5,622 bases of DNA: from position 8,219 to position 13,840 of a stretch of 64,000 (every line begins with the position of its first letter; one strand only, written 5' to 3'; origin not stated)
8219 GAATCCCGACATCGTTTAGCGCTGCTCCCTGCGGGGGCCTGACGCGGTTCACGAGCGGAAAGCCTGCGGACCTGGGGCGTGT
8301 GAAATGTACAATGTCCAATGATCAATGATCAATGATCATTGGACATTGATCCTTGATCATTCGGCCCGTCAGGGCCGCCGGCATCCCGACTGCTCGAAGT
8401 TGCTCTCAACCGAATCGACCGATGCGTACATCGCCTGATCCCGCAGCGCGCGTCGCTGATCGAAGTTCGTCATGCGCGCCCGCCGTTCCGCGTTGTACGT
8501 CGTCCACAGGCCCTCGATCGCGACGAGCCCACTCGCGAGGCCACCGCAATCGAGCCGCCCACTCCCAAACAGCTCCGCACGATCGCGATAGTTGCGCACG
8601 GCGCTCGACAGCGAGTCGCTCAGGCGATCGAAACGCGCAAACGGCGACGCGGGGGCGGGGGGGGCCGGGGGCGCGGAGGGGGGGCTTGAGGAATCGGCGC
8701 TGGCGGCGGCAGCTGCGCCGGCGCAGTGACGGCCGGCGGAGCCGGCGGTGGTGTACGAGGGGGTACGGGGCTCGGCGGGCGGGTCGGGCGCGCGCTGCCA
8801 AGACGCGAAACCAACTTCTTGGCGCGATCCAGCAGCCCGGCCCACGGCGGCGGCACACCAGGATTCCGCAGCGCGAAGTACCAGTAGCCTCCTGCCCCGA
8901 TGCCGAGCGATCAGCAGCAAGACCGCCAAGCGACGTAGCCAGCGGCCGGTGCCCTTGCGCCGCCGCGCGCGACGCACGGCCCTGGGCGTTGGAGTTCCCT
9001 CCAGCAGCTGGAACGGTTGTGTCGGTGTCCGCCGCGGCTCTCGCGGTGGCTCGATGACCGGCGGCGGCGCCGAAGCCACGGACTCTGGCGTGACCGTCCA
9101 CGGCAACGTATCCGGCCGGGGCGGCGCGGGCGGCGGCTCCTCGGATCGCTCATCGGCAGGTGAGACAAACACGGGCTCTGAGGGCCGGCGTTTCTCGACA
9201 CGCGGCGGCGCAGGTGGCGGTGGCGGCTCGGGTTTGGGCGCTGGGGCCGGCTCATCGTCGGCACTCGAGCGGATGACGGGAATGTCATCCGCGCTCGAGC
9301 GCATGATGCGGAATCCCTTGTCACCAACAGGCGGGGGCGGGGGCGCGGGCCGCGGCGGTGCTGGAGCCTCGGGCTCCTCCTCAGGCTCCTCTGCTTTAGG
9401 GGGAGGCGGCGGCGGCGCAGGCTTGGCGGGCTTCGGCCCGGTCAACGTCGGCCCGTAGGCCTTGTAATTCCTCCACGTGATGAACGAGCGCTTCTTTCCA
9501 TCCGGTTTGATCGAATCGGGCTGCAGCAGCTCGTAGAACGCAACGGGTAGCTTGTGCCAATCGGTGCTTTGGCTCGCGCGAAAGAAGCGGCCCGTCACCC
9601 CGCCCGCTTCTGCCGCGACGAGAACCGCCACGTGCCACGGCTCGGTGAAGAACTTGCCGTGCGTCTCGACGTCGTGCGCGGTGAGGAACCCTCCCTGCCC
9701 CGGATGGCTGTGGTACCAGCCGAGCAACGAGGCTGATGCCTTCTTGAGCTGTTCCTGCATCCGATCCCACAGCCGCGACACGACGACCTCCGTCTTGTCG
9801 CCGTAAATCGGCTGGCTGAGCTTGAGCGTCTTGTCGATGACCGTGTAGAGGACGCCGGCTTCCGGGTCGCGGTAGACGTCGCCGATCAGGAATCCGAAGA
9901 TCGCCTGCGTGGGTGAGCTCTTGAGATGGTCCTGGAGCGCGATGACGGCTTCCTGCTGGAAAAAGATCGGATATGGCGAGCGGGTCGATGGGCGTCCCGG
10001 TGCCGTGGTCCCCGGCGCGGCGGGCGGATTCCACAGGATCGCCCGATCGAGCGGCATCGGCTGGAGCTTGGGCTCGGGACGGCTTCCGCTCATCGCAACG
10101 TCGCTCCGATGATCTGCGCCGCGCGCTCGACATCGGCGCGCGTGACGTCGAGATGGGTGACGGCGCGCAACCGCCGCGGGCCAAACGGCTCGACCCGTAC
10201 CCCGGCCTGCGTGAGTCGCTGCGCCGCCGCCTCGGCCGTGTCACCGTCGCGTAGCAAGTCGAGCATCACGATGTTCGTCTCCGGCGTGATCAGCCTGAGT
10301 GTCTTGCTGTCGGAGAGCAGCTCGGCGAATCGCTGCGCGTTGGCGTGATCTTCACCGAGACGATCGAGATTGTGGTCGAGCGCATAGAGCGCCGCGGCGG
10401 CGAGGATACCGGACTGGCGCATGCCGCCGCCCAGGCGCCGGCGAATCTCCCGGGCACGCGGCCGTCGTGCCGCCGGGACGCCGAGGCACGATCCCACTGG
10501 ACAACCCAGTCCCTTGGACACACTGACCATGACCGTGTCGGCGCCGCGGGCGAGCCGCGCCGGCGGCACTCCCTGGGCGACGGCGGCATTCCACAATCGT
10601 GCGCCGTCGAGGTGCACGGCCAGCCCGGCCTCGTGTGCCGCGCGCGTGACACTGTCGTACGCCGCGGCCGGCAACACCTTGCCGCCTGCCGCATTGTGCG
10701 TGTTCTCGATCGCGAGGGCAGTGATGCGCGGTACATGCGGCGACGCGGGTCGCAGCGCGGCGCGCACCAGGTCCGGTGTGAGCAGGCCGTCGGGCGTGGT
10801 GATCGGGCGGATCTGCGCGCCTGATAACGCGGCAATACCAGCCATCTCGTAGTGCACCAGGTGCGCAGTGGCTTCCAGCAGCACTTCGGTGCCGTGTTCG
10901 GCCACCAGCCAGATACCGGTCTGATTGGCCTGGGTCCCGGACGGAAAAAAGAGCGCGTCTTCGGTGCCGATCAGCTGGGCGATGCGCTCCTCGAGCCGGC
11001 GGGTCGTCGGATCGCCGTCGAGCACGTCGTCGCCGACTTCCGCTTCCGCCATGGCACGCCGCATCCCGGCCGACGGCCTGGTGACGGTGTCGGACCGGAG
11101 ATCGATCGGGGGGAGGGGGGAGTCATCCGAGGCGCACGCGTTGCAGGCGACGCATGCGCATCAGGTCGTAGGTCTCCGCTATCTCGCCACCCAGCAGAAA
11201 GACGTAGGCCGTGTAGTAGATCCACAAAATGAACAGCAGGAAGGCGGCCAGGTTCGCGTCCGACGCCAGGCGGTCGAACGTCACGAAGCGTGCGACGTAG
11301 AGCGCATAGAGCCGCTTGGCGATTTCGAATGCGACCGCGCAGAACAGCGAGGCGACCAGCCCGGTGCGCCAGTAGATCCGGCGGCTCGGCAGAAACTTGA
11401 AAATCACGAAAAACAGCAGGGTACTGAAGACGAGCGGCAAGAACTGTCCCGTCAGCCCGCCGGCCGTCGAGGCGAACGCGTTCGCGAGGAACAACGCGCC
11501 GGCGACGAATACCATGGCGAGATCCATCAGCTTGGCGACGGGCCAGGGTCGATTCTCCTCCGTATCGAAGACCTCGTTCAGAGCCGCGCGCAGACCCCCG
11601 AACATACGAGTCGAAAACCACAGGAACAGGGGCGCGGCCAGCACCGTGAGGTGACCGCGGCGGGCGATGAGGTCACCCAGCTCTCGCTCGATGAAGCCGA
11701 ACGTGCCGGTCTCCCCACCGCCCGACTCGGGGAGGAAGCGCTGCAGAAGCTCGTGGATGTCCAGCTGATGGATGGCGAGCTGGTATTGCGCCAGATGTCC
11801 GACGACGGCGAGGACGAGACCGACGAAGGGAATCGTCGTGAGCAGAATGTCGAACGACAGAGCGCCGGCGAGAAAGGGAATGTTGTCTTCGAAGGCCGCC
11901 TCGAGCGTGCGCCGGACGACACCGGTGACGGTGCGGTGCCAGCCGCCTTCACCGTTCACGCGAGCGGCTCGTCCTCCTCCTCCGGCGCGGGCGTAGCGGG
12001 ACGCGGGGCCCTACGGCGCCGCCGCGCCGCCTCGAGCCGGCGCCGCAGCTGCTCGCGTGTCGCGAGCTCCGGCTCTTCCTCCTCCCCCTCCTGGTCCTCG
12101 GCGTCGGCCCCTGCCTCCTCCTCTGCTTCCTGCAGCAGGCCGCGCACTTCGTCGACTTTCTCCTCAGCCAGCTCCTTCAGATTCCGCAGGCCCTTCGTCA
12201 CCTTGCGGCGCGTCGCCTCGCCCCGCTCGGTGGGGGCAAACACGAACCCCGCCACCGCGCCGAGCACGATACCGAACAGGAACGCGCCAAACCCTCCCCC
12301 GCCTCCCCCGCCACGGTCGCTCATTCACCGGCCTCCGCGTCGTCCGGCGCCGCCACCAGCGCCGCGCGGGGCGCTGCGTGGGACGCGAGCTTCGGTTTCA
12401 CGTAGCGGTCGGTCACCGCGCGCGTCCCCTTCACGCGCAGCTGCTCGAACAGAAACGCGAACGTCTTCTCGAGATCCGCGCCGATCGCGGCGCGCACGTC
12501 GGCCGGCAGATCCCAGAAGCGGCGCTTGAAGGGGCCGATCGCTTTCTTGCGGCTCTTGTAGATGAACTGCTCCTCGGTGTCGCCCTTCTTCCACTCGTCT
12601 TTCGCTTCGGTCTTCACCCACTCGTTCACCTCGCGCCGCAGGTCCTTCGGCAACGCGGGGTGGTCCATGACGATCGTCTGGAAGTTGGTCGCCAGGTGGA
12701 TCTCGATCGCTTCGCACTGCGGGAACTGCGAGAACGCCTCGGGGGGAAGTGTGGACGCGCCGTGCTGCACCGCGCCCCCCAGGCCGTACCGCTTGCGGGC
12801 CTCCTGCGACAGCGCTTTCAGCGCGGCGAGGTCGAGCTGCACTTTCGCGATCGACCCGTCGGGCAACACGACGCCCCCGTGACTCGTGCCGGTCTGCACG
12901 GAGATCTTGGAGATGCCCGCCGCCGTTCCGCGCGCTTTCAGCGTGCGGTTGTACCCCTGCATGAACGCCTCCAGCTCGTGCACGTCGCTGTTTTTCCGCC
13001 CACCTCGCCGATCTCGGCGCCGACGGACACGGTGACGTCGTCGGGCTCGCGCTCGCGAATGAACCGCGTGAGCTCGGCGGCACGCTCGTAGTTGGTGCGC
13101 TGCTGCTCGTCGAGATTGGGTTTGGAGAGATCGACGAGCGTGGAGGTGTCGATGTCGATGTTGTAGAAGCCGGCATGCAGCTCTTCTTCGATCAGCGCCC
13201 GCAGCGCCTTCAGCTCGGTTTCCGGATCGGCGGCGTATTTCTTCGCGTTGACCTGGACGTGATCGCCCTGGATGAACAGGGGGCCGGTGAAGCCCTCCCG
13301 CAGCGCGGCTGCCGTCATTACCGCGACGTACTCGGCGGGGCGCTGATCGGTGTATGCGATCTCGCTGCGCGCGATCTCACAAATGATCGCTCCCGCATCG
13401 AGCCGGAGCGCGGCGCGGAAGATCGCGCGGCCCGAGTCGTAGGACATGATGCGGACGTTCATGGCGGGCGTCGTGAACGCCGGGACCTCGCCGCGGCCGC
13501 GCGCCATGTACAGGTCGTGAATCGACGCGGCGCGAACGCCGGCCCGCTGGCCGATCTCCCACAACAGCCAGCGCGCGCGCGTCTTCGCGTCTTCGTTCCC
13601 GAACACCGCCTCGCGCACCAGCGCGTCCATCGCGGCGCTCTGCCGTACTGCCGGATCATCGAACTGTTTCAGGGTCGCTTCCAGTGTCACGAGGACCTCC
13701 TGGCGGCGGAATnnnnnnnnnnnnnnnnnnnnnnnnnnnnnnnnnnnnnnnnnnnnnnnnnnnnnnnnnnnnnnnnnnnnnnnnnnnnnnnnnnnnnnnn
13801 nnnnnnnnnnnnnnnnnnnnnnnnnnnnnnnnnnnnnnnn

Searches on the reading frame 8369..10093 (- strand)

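Call 44: search_protein_families(library=pfam, proteins=[window:8369-10093:-], max_evalue=0.0001)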
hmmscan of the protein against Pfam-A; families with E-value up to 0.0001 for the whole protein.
window:8369-10093:- (574 aa): 1 family
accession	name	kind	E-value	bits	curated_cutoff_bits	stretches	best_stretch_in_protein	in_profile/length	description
PF01398.27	JAB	-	1e-09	38.7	22.5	1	49-147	12-110/117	JAB1/Mov34/MPN/PAD-1 ubiquitin protease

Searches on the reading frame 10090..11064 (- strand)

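Call 44: search_protein_families(library=pfam, proteins=[window:10090-11064:-], max_evalue=0.0001)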
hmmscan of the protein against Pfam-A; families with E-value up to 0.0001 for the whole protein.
window:10090-11064:- (324 aa): 3 families
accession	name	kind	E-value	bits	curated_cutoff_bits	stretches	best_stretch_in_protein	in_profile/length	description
PF01212.27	Beta_elim_lyase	-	7.9e-81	272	27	1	1-270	14-285/288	Beta-eliminating lyase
PF00155.27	Aminotran_1_2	-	1.6e-18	67.5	19.7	1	22-319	45-361/361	Aminotransferase class I and II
PF01053.26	Cys_Met_Meta_PP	-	2e-06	27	27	1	17-198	50-212/381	Cys/Met metabolism PLP-dependent enzyme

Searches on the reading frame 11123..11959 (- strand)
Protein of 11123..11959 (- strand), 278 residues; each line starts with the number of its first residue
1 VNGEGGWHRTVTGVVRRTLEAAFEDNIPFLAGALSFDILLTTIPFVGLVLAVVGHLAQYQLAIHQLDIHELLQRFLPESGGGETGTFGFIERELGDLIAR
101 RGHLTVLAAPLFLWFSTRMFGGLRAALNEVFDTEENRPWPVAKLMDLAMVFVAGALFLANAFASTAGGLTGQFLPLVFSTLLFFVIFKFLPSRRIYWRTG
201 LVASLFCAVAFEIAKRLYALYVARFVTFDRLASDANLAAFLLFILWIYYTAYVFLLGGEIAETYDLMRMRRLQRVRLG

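Call 44: search_protein_families(library=pfam, proteins=[window:11123-11959:-], max_evalue=0.0001)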
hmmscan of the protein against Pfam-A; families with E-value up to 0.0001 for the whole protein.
window:11123-11959:- (278 aa): 1 family
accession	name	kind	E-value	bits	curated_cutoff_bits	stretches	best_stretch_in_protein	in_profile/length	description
PF03631.20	Virul_fac_BrkB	-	2e-36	126.4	33.7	1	24-265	2-256/259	Virulence factor BrkB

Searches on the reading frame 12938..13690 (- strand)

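Call 44: search_protein_families(library=pfam, proteins=[window:12938-13690:-], max_evalue=0.0001)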
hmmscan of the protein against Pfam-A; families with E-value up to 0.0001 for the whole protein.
window:12938-13690:- (250 aa): 2 families
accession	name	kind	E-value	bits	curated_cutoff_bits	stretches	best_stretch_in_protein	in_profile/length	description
PF08013.17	GatZ_KbaZ-like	-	1.1e-06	28.1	26.7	1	113-236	56-181/420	D-tagatose-1,6-bisphosphate aldolase subunit GatZ/KbaZ-like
PF01116.26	F_bP_aldolase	-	2.9e-06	27.4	25.5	1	75-235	18-142/277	Fructose-bisphosphate aldolase class-II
